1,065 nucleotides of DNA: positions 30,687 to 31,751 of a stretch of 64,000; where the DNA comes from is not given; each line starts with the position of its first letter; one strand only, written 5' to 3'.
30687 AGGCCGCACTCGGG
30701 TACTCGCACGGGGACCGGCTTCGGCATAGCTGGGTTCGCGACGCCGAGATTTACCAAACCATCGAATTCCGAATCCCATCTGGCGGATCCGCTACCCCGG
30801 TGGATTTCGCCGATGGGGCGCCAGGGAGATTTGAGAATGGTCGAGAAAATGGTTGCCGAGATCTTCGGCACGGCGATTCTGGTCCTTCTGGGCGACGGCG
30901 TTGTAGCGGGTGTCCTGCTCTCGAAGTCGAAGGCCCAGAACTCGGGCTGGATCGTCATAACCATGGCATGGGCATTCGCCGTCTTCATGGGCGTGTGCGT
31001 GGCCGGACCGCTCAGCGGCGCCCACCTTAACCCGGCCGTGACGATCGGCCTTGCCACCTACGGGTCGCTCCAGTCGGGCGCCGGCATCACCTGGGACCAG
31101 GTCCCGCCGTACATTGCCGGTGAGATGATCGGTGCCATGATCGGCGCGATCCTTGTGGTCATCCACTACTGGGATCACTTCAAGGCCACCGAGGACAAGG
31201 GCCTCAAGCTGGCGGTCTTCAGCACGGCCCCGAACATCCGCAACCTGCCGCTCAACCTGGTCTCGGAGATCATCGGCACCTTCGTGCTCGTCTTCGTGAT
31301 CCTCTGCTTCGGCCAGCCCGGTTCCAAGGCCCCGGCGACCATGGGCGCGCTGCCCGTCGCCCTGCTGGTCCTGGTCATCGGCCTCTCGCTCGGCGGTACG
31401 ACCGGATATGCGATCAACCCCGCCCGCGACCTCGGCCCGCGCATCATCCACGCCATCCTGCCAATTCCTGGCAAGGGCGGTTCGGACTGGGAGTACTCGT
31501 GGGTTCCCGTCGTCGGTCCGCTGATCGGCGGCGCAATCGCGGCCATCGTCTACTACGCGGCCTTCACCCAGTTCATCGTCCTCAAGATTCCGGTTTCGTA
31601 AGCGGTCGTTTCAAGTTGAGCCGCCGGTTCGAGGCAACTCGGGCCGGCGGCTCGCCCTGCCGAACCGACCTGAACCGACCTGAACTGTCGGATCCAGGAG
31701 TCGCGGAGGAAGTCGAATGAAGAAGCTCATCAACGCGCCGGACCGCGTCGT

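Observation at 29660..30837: Orphan OmpR-type winged-helix protein divergent from glpF, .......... repeats and a 25-codon uORF with a perfect Shine-Dalgarno sequence in the glpF leader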

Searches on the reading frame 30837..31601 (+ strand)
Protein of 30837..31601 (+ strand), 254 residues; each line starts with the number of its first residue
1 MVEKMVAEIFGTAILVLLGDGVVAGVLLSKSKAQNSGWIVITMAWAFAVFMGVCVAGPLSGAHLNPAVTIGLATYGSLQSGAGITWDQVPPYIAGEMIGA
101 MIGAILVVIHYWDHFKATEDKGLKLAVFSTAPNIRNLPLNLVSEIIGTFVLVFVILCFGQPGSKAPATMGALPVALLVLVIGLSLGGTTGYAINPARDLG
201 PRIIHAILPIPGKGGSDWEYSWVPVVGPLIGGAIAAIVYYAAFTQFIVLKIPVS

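Call 5: search_protein_families(library=pfam, proteins=[window:30837-31601:+], max_evalue=0.01)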
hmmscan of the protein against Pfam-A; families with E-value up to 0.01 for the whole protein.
window:30837-31601:+ (254 aa): 1 family
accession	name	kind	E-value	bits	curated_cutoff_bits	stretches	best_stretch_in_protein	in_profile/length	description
PF00230.25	MIP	-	6.5e-45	154.1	25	1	3-239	9-222/222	Major intrinsic protein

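Call 53: find_homologous_proteins(query=window:30837-31601:+, max_evalue=1e-60)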
Query window:30837-31601:+ (254 aa): 7873 proteins with E <= 1e-60 among 8000 candidates; the best 120 are listed.
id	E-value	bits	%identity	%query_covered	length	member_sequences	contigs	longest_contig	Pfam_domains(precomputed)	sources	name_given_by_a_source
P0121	6.9e-159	545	100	100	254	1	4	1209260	PF00230.26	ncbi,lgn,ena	-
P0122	6.6e-149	512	94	99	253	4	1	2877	PF00230.26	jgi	jgi:glycerol uptake facilitator protein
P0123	7.2e-144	496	90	99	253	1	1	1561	PF00230.26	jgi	jgi:glycerol uptake facilitator protein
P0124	9.3e-143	492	90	99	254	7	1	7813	PF00230.26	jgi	-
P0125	1.0e-142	492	90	99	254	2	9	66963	PF00230.26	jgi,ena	jgi:glycerol uptake facilitator protein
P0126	1.7e-140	485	89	99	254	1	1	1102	PF00230.26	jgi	-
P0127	2.2e-134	465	85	99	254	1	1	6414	PF00230.26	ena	-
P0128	7.3e-134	463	83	99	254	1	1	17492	PF00230.26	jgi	jgi:glycerol uptake facilitator protein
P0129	7.9e-134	463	85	99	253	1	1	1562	PF00230.26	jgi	jgi:glycerol uptake facilitator protein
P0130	9.1e-134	463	84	99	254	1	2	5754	PF00230.26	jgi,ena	jgi:glycerol uptake facilitator protein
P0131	1.5e-133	462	84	100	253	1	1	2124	PF00230.26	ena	-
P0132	2.2e-133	461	85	99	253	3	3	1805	PF00230.26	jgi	jgi:glycerol uptake facilitator protein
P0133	4.0e-133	461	84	99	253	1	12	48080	PF00230.26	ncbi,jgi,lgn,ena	jgi:glycerol uptake facilitator protein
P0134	4.1e-133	461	84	99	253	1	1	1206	PF00230.26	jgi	-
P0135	5.4e-133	460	84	99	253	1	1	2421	PF00230.26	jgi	jgi:glycerol uptake facilitator protein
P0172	1.3e-123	429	80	100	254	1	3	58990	PF00230.26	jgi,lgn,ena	-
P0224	2.0e-111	389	75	97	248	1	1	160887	PF00230.26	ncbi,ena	-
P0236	1.1e-109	384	72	99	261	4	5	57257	PF00230.26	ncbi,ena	-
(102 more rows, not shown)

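Call 54: find_encoding_contigs(protein=P0125, flank=5000, max_places=2)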
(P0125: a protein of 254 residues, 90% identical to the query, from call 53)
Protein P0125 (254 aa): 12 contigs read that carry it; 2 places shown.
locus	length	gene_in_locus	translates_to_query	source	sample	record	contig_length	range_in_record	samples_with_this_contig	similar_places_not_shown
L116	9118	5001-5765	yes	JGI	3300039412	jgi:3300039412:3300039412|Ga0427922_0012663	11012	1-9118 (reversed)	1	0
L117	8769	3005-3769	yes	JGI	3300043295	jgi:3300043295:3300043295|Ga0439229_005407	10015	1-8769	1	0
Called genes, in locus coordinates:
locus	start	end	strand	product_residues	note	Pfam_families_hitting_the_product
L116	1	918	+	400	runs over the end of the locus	PF00999:Na_H_Exchanger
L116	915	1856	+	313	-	PF02541:Ppx-GppA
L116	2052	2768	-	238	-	PF00072:Response_reg, PF00486:Trans_reg_C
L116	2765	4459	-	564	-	PF13188:PAS_8 (faint), PF00512:HisKA, PF02518:HATPase_c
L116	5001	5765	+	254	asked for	PF00230:MIP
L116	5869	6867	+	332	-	PF02733:Dak1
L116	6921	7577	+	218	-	PF02734:Dak2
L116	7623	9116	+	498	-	PF00370:FGGY_N, PF02782:FGGY_C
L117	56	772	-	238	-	PF00072:Response_reg, PF00486:Trans_reg_C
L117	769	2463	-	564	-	PF13188:PAS_8 (faint), PF00512:HisKA, PF02518:HATPase_c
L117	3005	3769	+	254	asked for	PF00230:MIP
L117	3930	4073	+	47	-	PF02734:Dak2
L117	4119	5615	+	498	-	PF00370:FGGY_N, PF02782:FGGY_C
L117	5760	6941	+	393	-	PF00890:FAD_binding_2 (weak), PF01266:DAO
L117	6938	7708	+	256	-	PF13085:Fer2_3, PF13187:Fer4_9 (faint), PF13534:Fer4_17 (faint), PF13237:Fer4_10 (weak), PF13183:Fer4_8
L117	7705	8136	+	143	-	PF01127:Sdh_cyt, PF02300:Fumarate_red_C (weak)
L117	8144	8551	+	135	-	PF01127:Sdh_cyt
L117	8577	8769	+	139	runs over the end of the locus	PF03610:EIIA-man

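Call 55: find_encoding_contigs(protein=P0133, flank=5000, max_places=1)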
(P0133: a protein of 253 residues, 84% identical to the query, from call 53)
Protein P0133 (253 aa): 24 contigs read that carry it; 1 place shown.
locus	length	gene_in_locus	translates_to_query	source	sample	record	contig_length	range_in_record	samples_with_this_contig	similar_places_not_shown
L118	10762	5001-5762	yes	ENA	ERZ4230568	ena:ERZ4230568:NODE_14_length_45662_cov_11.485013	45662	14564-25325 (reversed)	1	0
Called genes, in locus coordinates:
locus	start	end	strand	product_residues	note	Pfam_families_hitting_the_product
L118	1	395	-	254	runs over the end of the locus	-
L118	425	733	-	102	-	-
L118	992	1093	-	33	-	-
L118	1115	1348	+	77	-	-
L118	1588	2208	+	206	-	PF13021:DUF3885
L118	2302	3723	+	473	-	PF01988:VIT1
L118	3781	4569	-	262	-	PF00486:Trans_reg_C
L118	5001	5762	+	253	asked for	PF00230:MIP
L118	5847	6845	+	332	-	PF02733:Dak1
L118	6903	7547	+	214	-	PF02734:Dak2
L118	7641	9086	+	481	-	PF00370:FGGY_N, PF02782:FGGY_C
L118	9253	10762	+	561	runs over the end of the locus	PF01266:DAO, PF01494:FAD_binding_3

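Call 56: find_encoding_contigs(protein=P0172, flank=5000, max_places=1)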
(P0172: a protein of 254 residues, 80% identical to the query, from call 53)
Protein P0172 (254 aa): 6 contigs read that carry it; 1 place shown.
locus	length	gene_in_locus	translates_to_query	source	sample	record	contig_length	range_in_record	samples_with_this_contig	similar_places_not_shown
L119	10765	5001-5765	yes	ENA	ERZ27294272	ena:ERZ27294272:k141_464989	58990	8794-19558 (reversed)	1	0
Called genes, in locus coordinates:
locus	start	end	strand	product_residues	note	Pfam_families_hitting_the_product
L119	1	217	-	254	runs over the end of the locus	-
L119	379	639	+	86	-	-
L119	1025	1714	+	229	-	-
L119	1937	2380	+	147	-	PF03992:ABM (weak)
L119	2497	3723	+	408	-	PF01988:VIT1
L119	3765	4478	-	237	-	PF00486:Trans_reg_C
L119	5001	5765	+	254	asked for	PF00230:MIP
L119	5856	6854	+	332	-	PF02733:Dak1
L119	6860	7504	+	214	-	PF02734:Dak2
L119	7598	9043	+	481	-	PF00370:FGGY_N, PF02782:FGGY_C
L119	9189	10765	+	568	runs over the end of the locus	PF00890:FAD_binding_2 (faint), PF01266:DAO, PF01494:FAD_binding_3 (faint), PF12831:FAD_oxidored (faint)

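Call 57: find_encoding_contigs(protein=P0224, flank=6000, max_places=1)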
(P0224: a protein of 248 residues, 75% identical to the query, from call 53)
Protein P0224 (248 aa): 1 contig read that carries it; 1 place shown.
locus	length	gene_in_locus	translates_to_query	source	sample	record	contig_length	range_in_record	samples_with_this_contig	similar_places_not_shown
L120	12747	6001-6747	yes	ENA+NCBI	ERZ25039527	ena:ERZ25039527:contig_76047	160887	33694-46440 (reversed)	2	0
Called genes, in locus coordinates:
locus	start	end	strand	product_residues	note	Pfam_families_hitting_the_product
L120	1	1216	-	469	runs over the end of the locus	PF00587:tRNA-synt_2b, PF03129:HGTP_anticodon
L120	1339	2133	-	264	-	PF00072:Response_reg, PF00486:Trans_reg_C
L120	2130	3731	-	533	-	PF13188:PAS_8 (faint), PF00512:HisKA, PF02518:HATPase_c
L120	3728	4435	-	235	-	PF02734:Dak2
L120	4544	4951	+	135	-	PF03610:EIIA-man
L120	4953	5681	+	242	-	PF02734:Dak2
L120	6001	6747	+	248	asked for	PF00230:MIP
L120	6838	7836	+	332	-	PF02733:Dak1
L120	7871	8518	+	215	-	PF02734:Dak2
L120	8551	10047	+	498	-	PF00370:FGGY_N, PF02782:FGGY_C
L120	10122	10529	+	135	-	PF03610:EIIA-man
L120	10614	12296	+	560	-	PF01266:DAO, PF12831:FAD_oxidored (faint), PF04324:Fer2_BFD (faint)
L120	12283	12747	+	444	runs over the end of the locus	PF00890:FAD_binding_2, PF01266:DAO (weak), PF01494:FAD_binding_3 (faint), PF03486:HI0933_like (faint), PF07992:Pyr_redox_2 (faint), PF12831:FAD_oxidored (faint)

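Call 58: find_encoding_contigs(protein=P0236, flank=6000, max_places=1)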
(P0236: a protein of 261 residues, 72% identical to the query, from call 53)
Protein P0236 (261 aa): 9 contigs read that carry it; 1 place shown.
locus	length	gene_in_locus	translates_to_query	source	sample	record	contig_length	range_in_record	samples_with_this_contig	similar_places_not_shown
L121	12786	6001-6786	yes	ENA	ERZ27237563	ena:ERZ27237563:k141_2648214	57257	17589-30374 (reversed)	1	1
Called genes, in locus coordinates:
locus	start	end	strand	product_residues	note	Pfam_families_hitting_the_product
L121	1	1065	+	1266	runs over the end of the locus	PF17757:UvrB_inter, PF02559:CarD_TRCF_RID, PF00270:DEAD, PF04851:ResIII, PF00271:Helicase_C, PF03461:TRCF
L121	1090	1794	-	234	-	PF00072:Response_reg, PF00486:Trans_reg_C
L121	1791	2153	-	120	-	PF02518:HATPase_c, PF13581:HATPase_c_2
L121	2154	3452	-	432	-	PF00512:HisKA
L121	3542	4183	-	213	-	PF02734:Dak2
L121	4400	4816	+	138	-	PF03610:EIIA-man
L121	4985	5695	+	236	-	PF02734:Dak2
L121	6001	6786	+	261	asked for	PF00230:MIP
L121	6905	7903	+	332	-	PF02733:Dak1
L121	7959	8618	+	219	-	PF02734:Dak2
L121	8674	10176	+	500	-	PF00370:FGGY_N, PF02782:FGGY_C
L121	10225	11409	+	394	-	PF00890:FAD_binding_2 (faint), PF01266:DAO, PF01494:FAD_binding_3 (faint)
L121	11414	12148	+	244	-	PF13085:Fer2_3, PF13237:Fer4_10 (weak), PF13183:Fer4_8, PF13187:Fer4_9 (weak)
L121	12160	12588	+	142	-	PF01127:Sdh_cyt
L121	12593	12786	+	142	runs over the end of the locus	PF01127:Sdh_cyt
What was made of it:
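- Four carry a kinase plus an intact response regulator, and two carry the receiver-less form plus VIT1 (calls 54-58). The family gene is adjacent in every locus, including those found through GlpF alone (calls 54-58).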
